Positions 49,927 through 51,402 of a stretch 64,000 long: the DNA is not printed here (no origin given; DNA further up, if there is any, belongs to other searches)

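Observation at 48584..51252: Two-gene module of unknown membrane proteins as the cargo of the putative phase switches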

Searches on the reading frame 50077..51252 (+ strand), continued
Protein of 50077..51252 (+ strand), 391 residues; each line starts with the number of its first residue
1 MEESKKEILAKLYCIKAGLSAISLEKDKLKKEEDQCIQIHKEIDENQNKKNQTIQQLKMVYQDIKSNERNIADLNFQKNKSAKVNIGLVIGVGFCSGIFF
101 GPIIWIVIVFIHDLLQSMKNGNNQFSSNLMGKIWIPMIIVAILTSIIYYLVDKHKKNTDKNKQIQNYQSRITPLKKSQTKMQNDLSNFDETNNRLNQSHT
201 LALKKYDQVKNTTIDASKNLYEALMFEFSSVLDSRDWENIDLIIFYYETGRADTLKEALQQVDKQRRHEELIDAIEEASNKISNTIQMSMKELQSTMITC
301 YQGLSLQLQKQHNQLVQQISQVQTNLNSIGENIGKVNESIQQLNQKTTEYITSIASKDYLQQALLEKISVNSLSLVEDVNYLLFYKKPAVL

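Call 36: predict_structure(alignment_id=A1)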
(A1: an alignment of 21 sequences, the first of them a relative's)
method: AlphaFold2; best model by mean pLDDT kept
length: 391 residues; sequences in the alignment: 21
mean_pLDDT: 74.4   pTM: 0.50
mean pLDDT of the five models: 74.4, 73.2, 73.2, 69.0, 68.5
residues with pLDDT >= 90: 87; 70-90: 153; 50-70: 109; < 50: 42
segments of 3 or more residues with pLDDT < 50: 319-360
pLDDT, mean of each block of 10 residues (from residue 1): 81 88 89 92 94 93 91 75 59 65 69 61 54 67 75 77 87 92 93 93 92 90 88 85 82 80 75 67 69 70 65 57 41 45 44 44 56 76 80 68
secondary structure, 60 per line:
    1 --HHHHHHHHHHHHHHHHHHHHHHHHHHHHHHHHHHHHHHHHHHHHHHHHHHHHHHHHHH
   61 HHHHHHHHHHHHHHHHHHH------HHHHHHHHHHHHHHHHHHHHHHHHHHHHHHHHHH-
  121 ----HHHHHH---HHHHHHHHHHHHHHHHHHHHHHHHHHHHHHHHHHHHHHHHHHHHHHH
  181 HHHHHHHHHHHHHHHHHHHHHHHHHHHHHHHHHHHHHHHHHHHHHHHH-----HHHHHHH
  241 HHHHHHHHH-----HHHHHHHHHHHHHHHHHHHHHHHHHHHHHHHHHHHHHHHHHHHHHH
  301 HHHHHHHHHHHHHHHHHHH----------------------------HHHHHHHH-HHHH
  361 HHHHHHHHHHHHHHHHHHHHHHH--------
elements in order: H3-79 H86-119 H125-130 H134-228 H234-249 H255-319 H348-355 H357-383
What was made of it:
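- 50077..51252 (+): Gene B: member of an uncharacterised family. It has an N-terminal conserved helix and coiled coil, a TM hairpin, a coiled coil and a conserved C-terminal helical domain (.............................). Predicted N-in/C-in. AF2 mean pLDDT 74 (call 36).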

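Call 39: search_solved_structures(query=A1, max_evalue=1)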
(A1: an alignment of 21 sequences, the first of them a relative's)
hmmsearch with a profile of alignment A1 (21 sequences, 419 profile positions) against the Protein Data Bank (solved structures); distinct sequences matched with E-value up to 1: 27.
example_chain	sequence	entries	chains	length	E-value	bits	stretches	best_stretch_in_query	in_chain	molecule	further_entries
6w6l_6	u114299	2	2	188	0.00035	23.1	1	138-245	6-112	Calcium load-activated calcium channel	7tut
9ivk_A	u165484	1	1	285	0.0011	21.5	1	48-155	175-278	HBC599 membrane protein binder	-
2ch7_A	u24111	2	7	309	0.012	18.1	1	286-373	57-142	METHYL-ACCEPTING CHEMOTAXIS PROTEIN | Methyl-accepting chemotaxis protein 2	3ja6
3ja6_H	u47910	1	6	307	0.013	17.9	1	286-374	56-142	Methyl-accepting chemotaxis protein 2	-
2ch7_B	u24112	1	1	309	0.014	17.8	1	286-373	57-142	METHYL-ACCEPTING CHEMOTAXIS PROTEIN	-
7ki6_A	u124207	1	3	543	0.045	16.2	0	327-365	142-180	Fusion glycoprotein F0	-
1svf_A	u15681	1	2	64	0.17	14.3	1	323-369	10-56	PROTEIN (FUSION GLYCOPROTEIN)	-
5ejb_B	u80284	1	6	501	0.22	13.9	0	327-365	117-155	Fusion glycoprotein F0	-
9sf4_Aa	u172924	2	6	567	0.25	13.7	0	171-370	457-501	Fusion glycoprotein F0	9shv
3s84_A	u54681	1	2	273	0.25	13.7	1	289-367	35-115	Apolipoprotein A-IV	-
8x5x_B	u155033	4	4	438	0.28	13.5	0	54-180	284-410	Histamine H1 receptor,Soluble cytochrome b562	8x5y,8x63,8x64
7f94_A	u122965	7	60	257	0.31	13.4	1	30-161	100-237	A C-terminal deletion mutant of gap junction alpha-1 protein (Cx43-M257) | Gap junction alpha-1 protein | C-terminal deletion mutant of gap junction alpha-1 pro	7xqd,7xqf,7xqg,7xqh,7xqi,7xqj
8xbm_A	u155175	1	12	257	0.31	13.4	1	30-161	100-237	Gap junction alpha-1 protein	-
9inz_A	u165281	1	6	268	0.33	13.3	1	30-161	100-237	Gap junction alpha-1 protein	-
5zvk_A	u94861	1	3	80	0.38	13.1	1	325-366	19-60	Human Coronavirus MERS HR1 motif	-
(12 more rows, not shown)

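Call 40: search_protein_families(library=phrogs, proteins=[window:50077-51252:+], max_evalue=0.1)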
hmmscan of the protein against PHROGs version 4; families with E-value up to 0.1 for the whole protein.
window:50077-51252:+ (391 aa): 8 families
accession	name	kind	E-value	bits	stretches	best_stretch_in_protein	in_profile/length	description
phrog_73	-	head and packaging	1.4e-06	29.3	0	19-198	169-273/287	head scaffolding protein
phrog_739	-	lysis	0.0024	19.1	1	133-205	8-77/122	Rz-like spanin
phrog_1847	-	unknown function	0.0044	16.9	1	138-354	10-240/474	-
phrog_1204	-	tail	0.0056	15.5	1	174-353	1146-1275/1483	tail protein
phrog_6435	-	tail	0.014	13.7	1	161-369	75-279/2090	tail length tape measure protein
phrog_4704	-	tail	0.015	14.9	1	33-196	58-169/625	tail length tape measure protein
phrog_1047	-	tail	0.02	13.9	0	26-86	90-150/1251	tail associated lysin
phrog_19937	-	unknown function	0.06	14.6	0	134-189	11-64/92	-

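Call 41: fold_search(model_id=the predicted structure, library=pdb)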
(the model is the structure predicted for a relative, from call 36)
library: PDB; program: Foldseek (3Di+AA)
matches with E <= 10: 313; with E <= 0.001: 0
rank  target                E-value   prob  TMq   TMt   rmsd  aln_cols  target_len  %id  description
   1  7a0g_BBB              3.1e-02  0.87  0.20  0.23  16.5       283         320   12  Structure of the SmhB pore of the tripartite alpha-pore forming toxin, Smh, from Serratia marcescens. (released 2021-03-31)
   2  9e5c_6c               3.4e-02  0.82  0.20  0.03  28.8       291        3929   10  Cryo-EM structure of 96 nm repeat of microtubule doublet from T. brucei flagellum (released 2025-03-12)
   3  7p3r_A                3.6e-02  0.92  0.20  0.23  12.6       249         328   13  Helical structure of the toxin MakA from Vibrio cholera (released 2022-02-23)
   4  6h6f_A                4.8e-02  0.80  0.19  0.06  12.9       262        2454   10  PTC3 holotoxin complex from Photorhabdus luminiscens - Mutant TcC-D651A (released 2018-10-03)
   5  8cq0_A                5.1e-02  0.82  0.19  0.06  13.6       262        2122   10  Photorhabdus luminescens TcdA1 prepore-to-pore intermediate, K567W K2008W mutant (released 2024-03-13)
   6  6rw8_A                6.5e-02  0.77  0.19  0.06  12.6       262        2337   10  Cryo-EM structure of Xenorhabdus nematophila XptA1 (released 2019-10-23)
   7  6rw9_A                7.5e-02  1.00  0.33  0.08  11.1       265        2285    8  Cryo-EM structure of Morganella morganii TcdA4 (released 2019-10-23)
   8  8cpz_A                7.9e-02  0.75  0.18  0.06  13.0       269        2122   10  Photorhabdus luminescens TcdA1 prepore-to-pore intermediate, K1179W mutant (released 2024-03-13)
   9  7k58_C                8.3e-02  0.75  0.21  0.03  25.1       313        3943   12  Structure of outer-arm dyneins bound to microtubule with microtubule binding state 1(MTBS-1) (released 2021-09-29)
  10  8cq2_A                8.3e-02  0.72  0.19  0.06  13.5       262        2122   10  Photorhabdus luminescens TcdA1 prepore-to-pore intermediate, C16S, C20S, C870S, T1279C mutant (released 2024-03-13)
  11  6grj_B                8.7e-02  0.66  0.19  0.23  17.8       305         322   10  Structure of the AhlB pore of the tripartite alpha-pore forming toxin, AHL, from Aeromonas hydrophila. (released 2019-07-03)
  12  6h2f_F                9.1e-02  0.96  0.27  0.30  14.8       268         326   12  Structure of the pre-pore AhlB of the tripartite alpha-pore forming toxin, AHL, from Aeromonas hydrophila. (released 2019-07-10)
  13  6h6e_A                9.1e-02  0.66  0.18  0.06  13.1       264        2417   10  PTC3 holotoxin complex from Photorhabdus luminecens in prepore state (TcdA1, TcdB2, TccC3) (released 2018-10-03)
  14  7a0g_DDD              1.0e-01  0.98  0.28  0.33  15.2       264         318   15  Structure of the SmhB pore of the tripartite alpha-pore forming toxin, Smh, from Serratia marcescens. (released 2021-03-31)
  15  4ilo_A                1.0e-01  0.91  0.19  0.31  15.3       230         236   13  2.12A resolution structure of CT398 from Chlamydia trachomatis (released 2014-01-01)
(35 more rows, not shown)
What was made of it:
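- On ClyA-family alpha-pore-forming toxins: Foldseek best E = 0.031 with TM 0.20-0.33 (call 41).
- Closest known: ClyA-family tripartite alpha-pore-forming toxins. Same: These are the top Foldseek PDB hits (call 41).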

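Call 47: search_dna_similar(query=window:50077-51252:+, collection=phages, mode=protein, max_evalue=0.001)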
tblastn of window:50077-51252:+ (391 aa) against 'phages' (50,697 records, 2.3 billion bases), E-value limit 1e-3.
No match.

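Call 48: search_dna_similar(query=window:50077-51252:+, collection=plasmids, mode=protein, max_evalue=0.001)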
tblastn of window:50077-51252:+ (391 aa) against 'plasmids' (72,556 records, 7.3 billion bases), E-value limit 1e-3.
No match.

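Call 63: fold_search(model_id=the predicted structure, library=viral)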
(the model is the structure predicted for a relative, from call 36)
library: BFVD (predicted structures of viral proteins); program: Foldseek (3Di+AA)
matches with E <= 10: 471; with E <= 0.001: 0
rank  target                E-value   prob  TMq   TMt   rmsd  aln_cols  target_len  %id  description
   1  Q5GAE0                4.5e-03  0.99  0.25  0.12  48.5       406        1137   10  Methyl-accepting transducer domain-containing protein [Grouper iridovirus]
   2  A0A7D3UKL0            6.0e-03  0.66  0.15  0.08  40.7       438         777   14  (no name in the UniProt tables at hand)
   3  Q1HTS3                7.3e-03  1.00  0.28  0.23  91.0       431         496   13  F3L [Squirrelpox virus]
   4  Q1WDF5                7.3e-03  0.75  0.17  0.08  27.8       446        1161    9  (no name in the UniProt tables at hand)
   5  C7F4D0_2              9.3e-03  0.99  0.23  0.09  21.6       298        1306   11  (no name in the UniProt tables at hand)
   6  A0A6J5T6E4            1.1e-02  0.99  0.25  0.25  54.7       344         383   10  Uncharacterized protein [uncultured Caudovirales phage]
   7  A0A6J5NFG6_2          1.3e-02  0.57  0.15  0.06  38.4       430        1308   12  Phage tail tape measure protein [uncultured Caudovirales phage]
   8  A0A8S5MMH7            1.7e-02  0.92  0.21  0.09  19.2       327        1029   13  STRUCTURAL MAINTENANCE OF CHROMOSOMES PROTEIN [Siphoviridae sp. ctxc31]
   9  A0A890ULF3            2.4e-02  0.99  0.29  0.31  26.0       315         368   13  (no name in the UniProt tables at hand)
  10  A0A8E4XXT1            2.4e-02  0.98  0.27  0.19  13.8       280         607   15  Recombination endonuclease subunit [Maribacter phage Colly_1]
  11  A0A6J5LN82            2.5e-02  1.00  0.35  0.35  64.0       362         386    9  Uncharacterized protein (Fragment) [uncultured Caudovirales phage]
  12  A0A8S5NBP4            3.0e-02  0.97  0.28  0.22  14.7       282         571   13  STRUCTURAL MAINTENANCE OF CHROMOSOMES PROTEIN [Myoviridae sp. ctx322]
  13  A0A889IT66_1          3.0e-02  0.38  0.15  0.08  34.5       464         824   11  (no name in the UniProt tables at hand)
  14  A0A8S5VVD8            3.5e-02  0.75  0.18  0.12  42.4       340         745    9  GDSL like Lipase Acylhydrolase [Ackermannviridae sp.]
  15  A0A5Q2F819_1          3.5e-02  0.54  0.17  0.10  35.1       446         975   11  Tape measure protein [Gordonia phage Sixama]
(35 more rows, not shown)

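Call 68: find_encoding_contigs(protein=P0020, flank=1500, max_places=10)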
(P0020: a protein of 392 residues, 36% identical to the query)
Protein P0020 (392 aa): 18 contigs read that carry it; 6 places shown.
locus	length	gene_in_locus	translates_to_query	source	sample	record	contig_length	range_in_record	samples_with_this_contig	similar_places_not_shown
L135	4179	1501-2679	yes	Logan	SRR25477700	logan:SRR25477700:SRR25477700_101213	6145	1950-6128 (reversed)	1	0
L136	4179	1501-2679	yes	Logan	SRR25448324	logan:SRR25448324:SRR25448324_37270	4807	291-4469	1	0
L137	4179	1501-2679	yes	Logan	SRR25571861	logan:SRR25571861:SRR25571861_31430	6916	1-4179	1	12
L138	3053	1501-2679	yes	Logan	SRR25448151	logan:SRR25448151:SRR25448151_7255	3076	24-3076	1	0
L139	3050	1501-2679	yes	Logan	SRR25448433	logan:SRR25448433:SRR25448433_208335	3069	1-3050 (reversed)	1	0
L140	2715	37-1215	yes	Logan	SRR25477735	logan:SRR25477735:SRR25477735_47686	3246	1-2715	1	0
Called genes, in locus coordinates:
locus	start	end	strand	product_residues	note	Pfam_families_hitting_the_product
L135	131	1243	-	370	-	-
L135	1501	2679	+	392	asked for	PF28006:HpsJ (faint)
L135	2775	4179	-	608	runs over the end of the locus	PF02733:Dak1, PF02734:Dak2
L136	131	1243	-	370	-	-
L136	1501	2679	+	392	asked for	PF28006:HpsJ (faint)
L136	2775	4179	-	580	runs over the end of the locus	?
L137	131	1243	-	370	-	-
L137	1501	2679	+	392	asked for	PF28006:HpsJ (faint)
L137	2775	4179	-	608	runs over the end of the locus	PF02733:Dak1, PF02734:Dak2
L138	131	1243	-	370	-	-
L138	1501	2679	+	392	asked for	PF28006:HpsJ (faint)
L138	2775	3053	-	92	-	?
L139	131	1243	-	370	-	-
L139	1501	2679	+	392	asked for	PF28006:HpsJ (faint)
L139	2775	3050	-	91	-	?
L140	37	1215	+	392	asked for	PF28006:HpsJ (faint)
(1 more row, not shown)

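Call 69: find_encoding_contigs(protein=P0074, flank=1500, max_places=10)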
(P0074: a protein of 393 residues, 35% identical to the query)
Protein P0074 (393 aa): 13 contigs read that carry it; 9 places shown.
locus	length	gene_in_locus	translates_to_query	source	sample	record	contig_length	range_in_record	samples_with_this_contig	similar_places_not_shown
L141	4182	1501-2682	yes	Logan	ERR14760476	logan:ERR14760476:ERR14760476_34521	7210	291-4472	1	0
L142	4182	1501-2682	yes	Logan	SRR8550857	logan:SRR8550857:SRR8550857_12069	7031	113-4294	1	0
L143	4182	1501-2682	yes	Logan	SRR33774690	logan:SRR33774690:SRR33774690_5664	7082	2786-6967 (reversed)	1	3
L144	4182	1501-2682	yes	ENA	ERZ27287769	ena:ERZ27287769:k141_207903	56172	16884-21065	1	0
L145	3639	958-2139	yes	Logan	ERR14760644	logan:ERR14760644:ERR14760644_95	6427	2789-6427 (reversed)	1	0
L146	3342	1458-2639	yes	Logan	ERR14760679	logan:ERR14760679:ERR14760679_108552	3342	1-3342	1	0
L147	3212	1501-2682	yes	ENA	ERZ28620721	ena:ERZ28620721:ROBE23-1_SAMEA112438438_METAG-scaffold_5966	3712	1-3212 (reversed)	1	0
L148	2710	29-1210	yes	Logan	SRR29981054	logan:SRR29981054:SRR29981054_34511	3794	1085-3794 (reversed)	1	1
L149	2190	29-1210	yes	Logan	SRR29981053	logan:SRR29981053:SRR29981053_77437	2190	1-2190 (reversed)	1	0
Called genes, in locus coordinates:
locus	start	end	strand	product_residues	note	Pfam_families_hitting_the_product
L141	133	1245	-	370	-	-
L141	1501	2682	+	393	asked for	-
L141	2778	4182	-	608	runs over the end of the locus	PF02733:Dak1, PF02734:Dak2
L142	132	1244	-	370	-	-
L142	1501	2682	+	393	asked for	-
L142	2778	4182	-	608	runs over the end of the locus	PF02733:Dak1, PF02734:Dak2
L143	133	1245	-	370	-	-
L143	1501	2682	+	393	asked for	-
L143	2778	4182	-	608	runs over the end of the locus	PF02733:Dak1, PF02734:Dak2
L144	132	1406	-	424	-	-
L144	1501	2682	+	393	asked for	-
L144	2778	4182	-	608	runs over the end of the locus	PF02733:Dak1, PF02734:Dak2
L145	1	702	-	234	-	?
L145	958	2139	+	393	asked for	-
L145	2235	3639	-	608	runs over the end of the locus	PF02733:Dak1, PF02734:Dak2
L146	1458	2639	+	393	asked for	-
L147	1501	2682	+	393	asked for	-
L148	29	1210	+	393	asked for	-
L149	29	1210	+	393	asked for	-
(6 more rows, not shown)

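Call 75: find_encoding_contigs(protein=P0011, flank=3000, max_places=4)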
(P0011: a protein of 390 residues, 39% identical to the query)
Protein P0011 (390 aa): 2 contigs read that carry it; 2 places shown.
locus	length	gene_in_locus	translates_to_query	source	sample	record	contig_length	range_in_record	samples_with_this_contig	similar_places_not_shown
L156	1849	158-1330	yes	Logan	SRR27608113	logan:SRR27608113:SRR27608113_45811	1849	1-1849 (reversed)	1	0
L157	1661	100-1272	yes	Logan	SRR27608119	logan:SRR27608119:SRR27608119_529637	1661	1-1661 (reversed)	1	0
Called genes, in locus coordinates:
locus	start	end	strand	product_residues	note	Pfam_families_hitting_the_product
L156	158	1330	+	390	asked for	-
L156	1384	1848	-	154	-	?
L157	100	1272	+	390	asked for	-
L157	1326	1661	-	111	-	?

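Call 76: find_encoding_contigs(protein=P0070, flank=3000, max_places=4)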
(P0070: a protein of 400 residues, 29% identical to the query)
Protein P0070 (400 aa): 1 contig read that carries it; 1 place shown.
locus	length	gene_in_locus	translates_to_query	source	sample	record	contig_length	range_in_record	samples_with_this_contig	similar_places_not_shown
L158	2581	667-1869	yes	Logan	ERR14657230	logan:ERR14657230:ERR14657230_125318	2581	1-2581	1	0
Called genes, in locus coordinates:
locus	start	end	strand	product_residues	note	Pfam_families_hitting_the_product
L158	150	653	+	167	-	PF13306:LRR_5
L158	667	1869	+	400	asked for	-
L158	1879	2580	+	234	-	?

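Call 77: find_encoding_contigs(protein=P0005, flank=3000, max_places=4)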
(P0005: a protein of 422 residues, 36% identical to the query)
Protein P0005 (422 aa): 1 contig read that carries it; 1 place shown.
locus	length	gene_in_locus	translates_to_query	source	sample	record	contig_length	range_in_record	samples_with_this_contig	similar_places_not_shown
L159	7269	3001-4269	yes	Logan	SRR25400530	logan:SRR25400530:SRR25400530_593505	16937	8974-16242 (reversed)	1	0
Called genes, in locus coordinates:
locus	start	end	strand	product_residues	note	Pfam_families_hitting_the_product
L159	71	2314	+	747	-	-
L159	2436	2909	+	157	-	-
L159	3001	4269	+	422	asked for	-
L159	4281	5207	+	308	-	PF01336:tRNA_anti-codon (weak), PF01966:HD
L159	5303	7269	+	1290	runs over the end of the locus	PF19077:Big_13 (faint), PF15418:DUF4625 (faint)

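Call 87: find_related_loci(query=A1, collection=viral_contigs, flank=8000)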
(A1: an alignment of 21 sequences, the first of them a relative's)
Query A1 (391 aa) in viral_contigs; peptide patterns used: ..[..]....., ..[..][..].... (x = any residue, [..] = any of these).
14 stretches matched a pattern, but none encodes a relative of the query by tblastn (E <= 1e-3).
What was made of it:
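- B is absent from phages, plasmids and IMG/VR (calls 47, 48, 87).
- Tried and rejected: A phage or plasmid origin for B: no tblastn hits in the phage or plasmid collections, and no relatives in IMG/VR (calls 47, 48, 87).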
